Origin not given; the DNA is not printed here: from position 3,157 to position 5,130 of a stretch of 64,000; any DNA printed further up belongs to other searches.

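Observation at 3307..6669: Convergent pair of diverged B12-radical-SAM paralogs sharing a conserved ~120-aa C-terminal extension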

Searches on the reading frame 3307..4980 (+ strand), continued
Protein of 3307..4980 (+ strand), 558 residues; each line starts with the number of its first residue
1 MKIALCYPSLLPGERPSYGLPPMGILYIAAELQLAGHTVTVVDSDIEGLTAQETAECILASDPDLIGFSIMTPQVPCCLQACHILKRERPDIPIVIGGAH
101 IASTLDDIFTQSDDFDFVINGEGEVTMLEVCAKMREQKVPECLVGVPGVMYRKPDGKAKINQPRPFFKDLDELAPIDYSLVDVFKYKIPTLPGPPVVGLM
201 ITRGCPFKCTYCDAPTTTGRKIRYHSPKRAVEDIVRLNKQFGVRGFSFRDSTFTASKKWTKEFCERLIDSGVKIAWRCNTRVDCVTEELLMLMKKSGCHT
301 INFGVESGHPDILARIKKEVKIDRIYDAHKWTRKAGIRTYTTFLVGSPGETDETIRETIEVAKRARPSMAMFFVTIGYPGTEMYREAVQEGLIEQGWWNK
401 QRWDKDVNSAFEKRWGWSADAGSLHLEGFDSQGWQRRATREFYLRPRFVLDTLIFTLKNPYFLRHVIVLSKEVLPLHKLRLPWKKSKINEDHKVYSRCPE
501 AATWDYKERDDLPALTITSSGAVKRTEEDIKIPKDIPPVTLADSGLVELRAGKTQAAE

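Call 18: find_encoding_contigs(protein=P0040, flank=10000, max_places=2)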
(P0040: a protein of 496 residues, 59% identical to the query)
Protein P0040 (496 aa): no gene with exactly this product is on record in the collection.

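Call 19: find_encoding_contigs(protein=P0037, flank=10000, max_places=2)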
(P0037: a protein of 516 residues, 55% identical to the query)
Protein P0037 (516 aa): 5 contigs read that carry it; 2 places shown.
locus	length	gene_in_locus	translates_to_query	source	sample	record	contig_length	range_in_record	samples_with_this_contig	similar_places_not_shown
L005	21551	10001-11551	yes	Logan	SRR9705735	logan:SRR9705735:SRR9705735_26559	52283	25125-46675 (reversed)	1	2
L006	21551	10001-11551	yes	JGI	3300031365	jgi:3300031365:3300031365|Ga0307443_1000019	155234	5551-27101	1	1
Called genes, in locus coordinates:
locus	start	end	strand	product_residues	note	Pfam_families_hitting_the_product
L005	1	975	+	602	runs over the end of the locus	PF00070:Pyr_redox (faint), PF00890:FAD_binding_2 (weak), PF01494:FAD_binding_3 (weak), PF01593:Amino_oxidase, PF07992:Pyr_redox_2 (faint), PF12831:FAD_oxidored (faint), PF13450:NAD_binding_8, PF13738:Pyr_redox_3 (faint)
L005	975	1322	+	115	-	-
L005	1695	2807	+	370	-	PF13489:Methyltransf_23, PF01209:Ubie_methyltran (weak), PF08241:Methyltransf_11, PF08242:Methyltransf_12, PF13649:Methyltransf_25, PF13847:Methyltransf_31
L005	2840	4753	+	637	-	PF13522:GATase_6, PF13537:GATase_7, PF00733:Asn_synthase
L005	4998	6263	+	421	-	PF13439:Glyco_transf_4, PF13579:Glyco_trans_4_4, PF20706:GT4-conflict (weak), PF00534:Glycos_transf_1, PF13692:Glyco_trans_1_4, PF13524:Glyco_trans_1_2 (faint)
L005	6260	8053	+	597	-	PF13231:PMT_2 (weak)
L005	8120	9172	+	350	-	PF13506:Glyco_transf_21, PF13641:Glyco_tranf_2_3, PF00535:Glycos_transf_2, PF10111:Glyco_tranf_2_2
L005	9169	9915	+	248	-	PF01522:Polysacc_deac_1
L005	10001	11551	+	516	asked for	PF02310:B12-binding, PF04055:Radical_SAM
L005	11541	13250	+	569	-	PF13231:PMT_2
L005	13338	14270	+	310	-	PF00535:Glycos_transf_2, PF10111:Glyco_tranf_2_2 (weak), PF13641:Glyco_tranf_2_3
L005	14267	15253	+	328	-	PF03706:LPG_synthase_TM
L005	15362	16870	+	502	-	-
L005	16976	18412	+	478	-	PF01266:DAO, PF01593:Amino_oxidase, PF13450:NAD_binding_8, PF03275:GLF (weak)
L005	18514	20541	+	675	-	PF00884:Sulfatase, PF01663:Phosphodiest, PF16347:SGSH_C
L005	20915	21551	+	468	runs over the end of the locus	PF01943:Polysacc_synt, PF13440:Polysacc_synt_3, PF03023:MurJ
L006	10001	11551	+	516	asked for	PF02310:B12-binding, PF04055:Radical_SAM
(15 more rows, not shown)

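Call 20: find_encoding_contigs(protein=P0048, flank=10000, max_places=2)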
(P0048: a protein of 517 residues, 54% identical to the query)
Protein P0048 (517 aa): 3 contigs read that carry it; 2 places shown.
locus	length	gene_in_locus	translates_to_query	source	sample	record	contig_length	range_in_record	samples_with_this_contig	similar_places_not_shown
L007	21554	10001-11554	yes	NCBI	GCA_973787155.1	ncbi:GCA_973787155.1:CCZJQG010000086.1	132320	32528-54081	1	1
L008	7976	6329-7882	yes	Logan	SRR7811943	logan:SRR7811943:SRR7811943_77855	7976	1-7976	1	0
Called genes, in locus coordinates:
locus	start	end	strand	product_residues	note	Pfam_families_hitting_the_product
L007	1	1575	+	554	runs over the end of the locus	PF13231:PMT_2 (weak)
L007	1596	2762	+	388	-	PF01041:DegT_DnrJ_EryC1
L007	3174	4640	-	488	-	PF01663:Phosphodiest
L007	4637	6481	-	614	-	PF01663:Phosphodiest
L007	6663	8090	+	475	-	PF00070:Pyr_redox (faint), PF01266:DAO, PF01593:Amino_oxidase, PF03486:HI0933_like (faint), PF07992:Pyr_redox_2 (faint), PF12831:FAD_oxidored (faint), PF13450:NAD_binding_8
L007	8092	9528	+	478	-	PF01943:Polysacc_synt, PF13440:Polysacc_synt_3 (weak)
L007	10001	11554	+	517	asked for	PF02310:B12-binding, PF04055:Radical_SAM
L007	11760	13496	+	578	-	PF13231:PMT_2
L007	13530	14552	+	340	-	PF00535:Glycos_transf_2, PF13641:Glyco_tranf_2_3 (weak)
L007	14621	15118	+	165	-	PF04140:ICMT, PF04191:PEMT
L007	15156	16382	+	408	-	PF13353:Fer4_12 (faint), PF04055:Radical_SAM, PF13186:SPASM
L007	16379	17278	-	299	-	PF12697:Abhydrolase_6, PF00561:Abhydrolase_1, PF12146:Hydrolase_4 (weak)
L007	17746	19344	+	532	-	-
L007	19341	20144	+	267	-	PF00535:Glycos_transf_2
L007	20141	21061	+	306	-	PF01073:3Beta_HSD, PF01370:Epimerase, PF02719:Polysacc_synt_2 (weak), PF04321:RmlD_sub_bind, PF05368:NmrA (weak), PF07993:NAD_binding_4 (faint), PF16363:GDP_Man_Dehyd, PF13460:NAD_binding_10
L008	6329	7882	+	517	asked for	PF02310:B12-binding, PF04055:Radical_SAM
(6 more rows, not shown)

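Call 21: find_encoding_contigs(protein=P0097, flank=10000, max_places=2)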
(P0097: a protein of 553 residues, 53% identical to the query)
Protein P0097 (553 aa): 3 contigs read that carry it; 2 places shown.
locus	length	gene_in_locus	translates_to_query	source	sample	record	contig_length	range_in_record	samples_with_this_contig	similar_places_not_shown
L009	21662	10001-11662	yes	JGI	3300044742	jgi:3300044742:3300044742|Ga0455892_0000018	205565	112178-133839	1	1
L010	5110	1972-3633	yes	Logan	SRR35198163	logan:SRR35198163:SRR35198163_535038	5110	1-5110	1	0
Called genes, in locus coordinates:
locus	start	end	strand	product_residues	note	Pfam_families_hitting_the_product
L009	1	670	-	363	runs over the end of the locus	PF00685:Sulfotransfer_1, PF13469:Sulfotransfer_3 (weak)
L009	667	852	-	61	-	-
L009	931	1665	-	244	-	PF01522:Polysacc_deac_1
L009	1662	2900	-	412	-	PF13439:Glyco_transf_4, PF13579:Glyco_trans_4_4 (weak), PF20706:GT4-conflict, PF00534:Glycos_transf_1, PF13692:Glyco_trans_1_4, PF13524:Glyco_trans_1_2 (weak)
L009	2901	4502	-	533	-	PF05199:GMC_oxred_C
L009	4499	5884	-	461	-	PF01073:3Beta_HSD, PF01370:Epimerase, PF04321:RmlD_sub_bind, PF05368:NmrA, PF07993:NAD_binding_4 (faint), PF13460:NAD_binding_10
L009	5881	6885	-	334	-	PF13641:Glyco_tranf_2_3 (weak), PF00535:Glycos_transf_2, PF10111:Glyco_tranf_2_2 (weak)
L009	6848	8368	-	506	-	-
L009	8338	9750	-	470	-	PF13231:PMT_2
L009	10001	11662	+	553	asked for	PF02310:B12-binding, PF04055:Radical_SAM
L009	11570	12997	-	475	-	PF00070:Pyr_redox (faint), PF00890:FAD_binding_2 (faint), PF01266:DAO, PF07992:Pyr_redox_2 (faint), PF12831:FAD_oxidored (faint), PF13450:NAD_binding_8, PF01593:Amino_oxidase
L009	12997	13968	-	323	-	PF03706:LPG_synthase_TM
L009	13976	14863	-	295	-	PF00535:Glycos_transf_2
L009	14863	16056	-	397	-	PF13439:Glyco_transf_4, PF20706:GT4-conflict, PF00534:Glycos_transf_1, PF13692:Glyco_trans_1_4, PF13524:Glyco_trans_1_2 (weak)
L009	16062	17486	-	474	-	PF01266:DAO (faint), PF01593:Amino_oxidase, PF13450:NAD_binding_8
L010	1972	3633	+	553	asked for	PF02310:B12-binding, PF04055:Radical_SAM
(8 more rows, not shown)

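Call 22: find_encoding_contigs(protein=P0020, flank=10000, max_places=2)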
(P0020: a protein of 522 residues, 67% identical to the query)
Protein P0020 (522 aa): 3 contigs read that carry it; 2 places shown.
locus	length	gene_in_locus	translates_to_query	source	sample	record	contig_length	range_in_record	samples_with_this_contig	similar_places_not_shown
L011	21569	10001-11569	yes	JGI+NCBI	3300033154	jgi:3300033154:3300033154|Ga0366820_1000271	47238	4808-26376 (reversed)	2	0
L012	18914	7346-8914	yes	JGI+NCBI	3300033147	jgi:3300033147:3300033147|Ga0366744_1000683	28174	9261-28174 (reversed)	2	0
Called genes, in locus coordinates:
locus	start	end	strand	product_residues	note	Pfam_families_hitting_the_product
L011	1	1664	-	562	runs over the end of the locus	PF00749:tRNA-synt_1c, PF03950:tRNA-synt_1c_C, PF20974:tRNA-synt_1c_C2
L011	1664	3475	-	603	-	PF00135:COesterase, PF20434:BD-FAE, PF07859:Abhydrolase_3 (faint), PF00135:COesterase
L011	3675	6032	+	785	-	PF05048:NosD (weak), PF13229:Beta_helix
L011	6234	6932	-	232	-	-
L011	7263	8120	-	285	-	-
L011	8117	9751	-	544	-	PF00355:Rieske, PF01645:Glu_synthase, PF01070:FMN_dh (weak)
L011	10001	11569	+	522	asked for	PF02310:B12-binding, PF04055:Radical_SAM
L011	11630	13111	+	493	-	PF00497:SBP_bac_3, PF01464:SLT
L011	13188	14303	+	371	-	PF07690:MFS_1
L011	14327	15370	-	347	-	PF03706:LPG_synthase_TM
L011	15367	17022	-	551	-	PF13231:PMT_2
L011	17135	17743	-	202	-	-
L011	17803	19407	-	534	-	PF02310:B12-binding, PF04055:Radical_SAM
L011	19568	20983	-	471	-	PF01266:DAO, PF01593:Amino_oxidase, PF01946:Thi4 (faint), PF03486:HI0933_like (faint), PF07992:Pyr_redox_2 (faint), PF12831:FAD_oxidored (weak), PF13450:NAD_binding_8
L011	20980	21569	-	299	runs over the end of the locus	PF00535:Glycos_transf_2, PF13641:Glyco_tranf_2_3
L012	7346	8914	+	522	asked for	PF02310:B12-binding, PF04055:Radical_SAM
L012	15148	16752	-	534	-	PF02310:B12-binding, PF04055:Radical_SAM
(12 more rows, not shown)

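Call 26: list_cluster_members(proteins=[P0104, P0001, P0096, P0018])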
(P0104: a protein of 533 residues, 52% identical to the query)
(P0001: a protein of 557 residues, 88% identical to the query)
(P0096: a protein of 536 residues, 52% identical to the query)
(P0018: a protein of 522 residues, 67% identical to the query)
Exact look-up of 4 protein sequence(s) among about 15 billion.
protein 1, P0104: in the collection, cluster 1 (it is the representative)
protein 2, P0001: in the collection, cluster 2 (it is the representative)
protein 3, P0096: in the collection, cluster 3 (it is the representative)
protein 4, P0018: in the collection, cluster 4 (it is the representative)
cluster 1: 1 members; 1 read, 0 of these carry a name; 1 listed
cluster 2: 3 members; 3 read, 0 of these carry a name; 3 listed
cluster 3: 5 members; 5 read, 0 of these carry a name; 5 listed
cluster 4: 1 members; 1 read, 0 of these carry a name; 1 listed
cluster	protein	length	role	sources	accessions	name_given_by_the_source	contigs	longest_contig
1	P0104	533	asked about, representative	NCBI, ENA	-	-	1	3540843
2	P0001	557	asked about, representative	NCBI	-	-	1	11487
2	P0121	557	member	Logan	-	-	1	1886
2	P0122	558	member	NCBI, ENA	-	-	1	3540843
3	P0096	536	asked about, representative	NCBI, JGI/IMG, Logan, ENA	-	-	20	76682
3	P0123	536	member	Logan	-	-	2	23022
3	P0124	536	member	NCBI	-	-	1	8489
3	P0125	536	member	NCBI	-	-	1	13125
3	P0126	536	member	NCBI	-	-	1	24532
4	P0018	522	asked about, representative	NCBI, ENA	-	-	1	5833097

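Call 28: search_solved_structures(query=window:3307-4980:+, max_evalue=0.001)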
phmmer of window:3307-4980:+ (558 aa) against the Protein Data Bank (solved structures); distinct sequences matched with E-value up to 0.001: 6.
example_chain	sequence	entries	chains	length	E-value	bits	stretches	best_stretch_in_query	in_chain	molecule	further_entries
6fd2_B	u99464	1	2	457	3.5e-34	121.4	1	146-394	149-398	Putative apramycin biosynthetic oxidoreductase 4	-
9ccb_A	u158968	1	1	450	7.5e-20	74.1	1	106-387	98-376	Radical SAM core domain-containing protein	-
7kdx_A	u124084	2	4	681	2.1e-10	42.9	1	52-359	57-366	Methyltransferase TokK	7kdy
6wte_A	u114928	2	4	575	2.1e-07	33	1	199-364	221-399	B12-binding domain-containing protein | Tryptophan-C2-methyltransferase containing B12-binding domain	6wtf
5ul2_A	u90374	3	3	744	3e-05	25.9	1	39-285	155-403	OxsB protein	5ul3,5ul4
9n1b_A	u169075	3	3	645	0.00047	21.9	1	84-359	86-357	Radical SAM protein | Radical SAM enzyme CysS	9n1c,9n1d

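Call 31: find_related_loci(query=A1, collection=metagenome_contigs, flank=10000)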
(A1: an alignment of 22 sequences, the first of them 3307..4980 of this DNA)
Query A1 (558 aa) in metagenome_contigs; peptide patterns used: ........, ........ (x = any residue, [..] = any of these).
160 stretches matched a pattern; 26 encode a relative of the query (tblastn E <= 1e-3); 26 distinct loci.
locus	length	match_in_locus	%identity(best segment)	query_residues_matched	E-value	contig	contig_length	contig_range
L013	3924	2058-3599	72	1-514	0e+0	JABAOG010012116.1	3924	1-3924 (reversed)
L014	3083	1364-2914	71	1-514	0e+0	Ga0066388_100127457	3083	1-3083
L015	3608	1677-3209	61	1-509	0e+0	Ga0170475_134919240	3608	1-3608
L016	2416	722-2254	59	1-509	0e+0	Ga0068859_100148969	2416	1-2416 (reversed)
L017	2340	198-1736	56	1-514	0e+0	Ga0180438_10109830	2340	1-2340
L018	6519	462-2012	52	1-513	0e+0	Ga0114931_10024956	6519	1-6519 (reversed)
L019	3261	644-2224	54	1-519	0e+0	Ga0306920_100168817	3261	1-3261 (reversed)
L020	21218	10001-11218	34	22-446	3e-72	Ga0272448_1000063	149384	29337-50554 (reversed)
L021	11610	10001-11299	33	21-454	6e-65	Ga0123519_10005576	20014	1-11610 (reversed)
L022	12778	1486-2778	32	21-453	6e-62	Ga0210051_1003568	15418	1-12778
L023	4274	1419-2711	32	21-453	4e-62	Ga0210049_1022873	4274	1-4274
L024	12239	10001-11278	31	18-450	1e-55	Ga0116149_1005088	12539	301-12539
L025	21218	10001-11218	30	22-425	2e-55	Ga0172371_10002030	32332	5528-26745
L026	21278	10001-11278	31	18-450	2e-55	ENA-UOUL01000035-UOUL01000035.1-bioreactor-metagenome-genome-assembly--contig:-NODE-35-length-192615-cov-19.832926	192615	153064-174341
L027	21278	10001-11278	31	18-450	2e-55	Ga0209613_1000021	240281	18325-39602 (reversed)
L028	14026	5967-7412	27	1-480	7e-49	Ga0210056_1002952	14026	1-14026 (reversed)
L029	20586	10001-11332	26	12-474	3e-42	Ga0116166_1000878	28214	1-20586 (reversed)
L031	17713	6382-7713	28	12-474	1e-41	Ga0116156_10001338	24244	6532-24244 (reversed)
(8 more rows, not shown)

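Call 32: find_encoding_contigs(protein=P0012, flank=10000, max_places=1)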
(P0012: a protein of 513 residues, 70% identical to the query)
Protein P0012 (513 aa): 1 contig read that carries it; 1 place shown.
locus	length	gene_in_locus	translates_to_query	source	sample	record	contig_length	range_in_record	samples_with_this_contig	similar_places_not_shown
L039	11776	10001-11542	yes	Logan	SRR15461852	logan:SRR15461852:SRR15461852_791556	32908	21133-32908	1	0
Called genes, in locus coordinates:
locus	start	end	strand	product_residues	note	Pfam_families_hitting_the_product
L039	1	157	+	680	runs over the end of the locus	PF01738:DLH (weak), PF12146:Hydrolase_4 (faint), PF08530:PepX_C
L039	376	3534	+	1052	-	PF10162:G8, PF13229:Beta_helix (weak), PF24606:CEMIP_beta-hel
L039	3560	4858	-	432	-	PF00202:Aminotran_3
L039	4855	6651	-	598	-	PF00155:Aminotran_1_2, PF01212:Beta_elim_lyase (weak), PF13500:AAA_26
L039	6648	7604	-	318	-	PF04055:Radical_SAM, PF06968:BATS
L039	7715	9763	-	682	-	-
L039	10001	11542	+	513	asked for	PF02310:B12-binding, PF04055:Radical_SAM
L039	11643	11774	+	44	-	?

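Call 33: find_encoding_contigs(protein=P0014, flank=10000, max_places=1)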
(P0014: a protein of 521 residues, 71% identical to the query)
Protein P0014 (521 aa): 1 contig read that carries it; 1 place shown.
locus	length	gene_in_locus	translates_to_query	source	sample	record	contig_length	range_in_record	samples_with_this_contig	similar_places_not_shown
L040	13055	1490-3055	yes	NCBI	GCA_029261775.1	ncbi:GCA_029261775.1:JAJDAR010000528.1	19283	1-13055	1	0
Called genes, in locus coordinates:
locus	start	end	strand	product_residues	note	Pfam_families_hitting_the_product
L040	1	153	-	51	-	?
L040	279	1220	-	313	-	PF02668:TauD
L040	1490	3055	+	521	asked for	PF02310:B12-binding, PF04055:Radical_SAM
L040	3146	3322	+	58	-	-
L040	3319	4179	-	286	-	PF01909:NTP_transf_2 (weak)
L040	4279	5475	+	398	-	PF07690:MFS_1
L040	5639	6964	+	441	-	PF00355:Rieske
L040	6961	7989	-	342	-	PF03706:LPG_synthase_TM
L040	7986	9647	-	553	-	PF13231:PMT_2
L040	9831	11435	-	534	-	PF02310:B12-binding, PF04055:Radical_SAM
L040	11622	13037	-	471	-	PF00070:Pyr_redox (faint), PF01266:DAO, PF01494:FAD_binding_3 (faint), PF01593:Amino_oxidase, PF12831:FAD_oxidored (weak), PF13450:NAD_binding_8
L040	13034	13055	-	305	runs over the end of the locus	PF00535:Glycos_transf_2, PF13641:Glyco_tranf_2_3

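Call 34: find_encoding_contigs(protein=P0009, flank=10000, max_places=1)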
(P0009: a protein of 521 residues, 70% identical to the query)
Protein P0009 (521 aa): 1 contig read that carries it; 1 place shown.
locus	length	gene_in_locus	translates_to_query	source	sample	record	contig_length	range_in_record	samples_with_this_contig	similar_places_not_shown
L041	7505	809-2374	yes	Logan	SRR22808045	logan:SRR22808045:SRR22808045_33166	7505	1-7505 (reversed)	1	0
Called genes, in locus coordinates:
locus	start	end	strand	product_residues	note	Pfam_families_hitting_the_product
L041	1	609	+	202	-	?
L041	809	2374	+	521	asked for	PF02310:B12-binding, PF04055:Radical_SAM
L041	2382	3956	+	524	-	PF02310:B12-binding, PF04055:Radical_SAM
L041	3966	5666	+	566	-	PF13231:PMT_2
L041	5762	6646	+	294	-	PF13641:Glyco_tranf_2_3 (weak), PF00535:Glycos_transf_2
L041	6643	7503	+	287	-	?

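Call 35: find_encoding_contigs(protein=P0004, flank=10000, max_places=1)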
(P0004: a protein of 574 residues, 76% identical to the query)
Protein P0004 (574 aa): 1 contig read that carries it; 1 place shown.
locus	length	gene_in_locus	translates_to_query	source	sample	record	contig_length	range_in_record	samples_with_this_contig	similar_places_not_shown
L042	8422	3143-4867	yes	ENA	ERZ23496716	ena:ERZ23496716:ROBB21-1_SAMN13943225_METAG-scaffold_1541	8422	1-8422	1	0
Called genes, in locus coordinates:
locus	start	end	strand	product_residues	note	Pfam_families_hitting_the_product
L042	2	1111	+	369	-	?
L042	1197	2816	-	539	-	PF02310:B12-binding, PF04055:Radical_SAM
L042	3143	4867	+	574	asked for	PF02310:B12-binding, PF04055:Radical_SAM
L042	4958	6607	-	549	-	PF13623:SurA_N_2, PF13624:SurA_N_3, PF13145:Rotamase_2, PF13616:Rotamase_3, PF00639:Rotamase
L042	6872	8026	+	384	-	PF08308:PEGA (faint)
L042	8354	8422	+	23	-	?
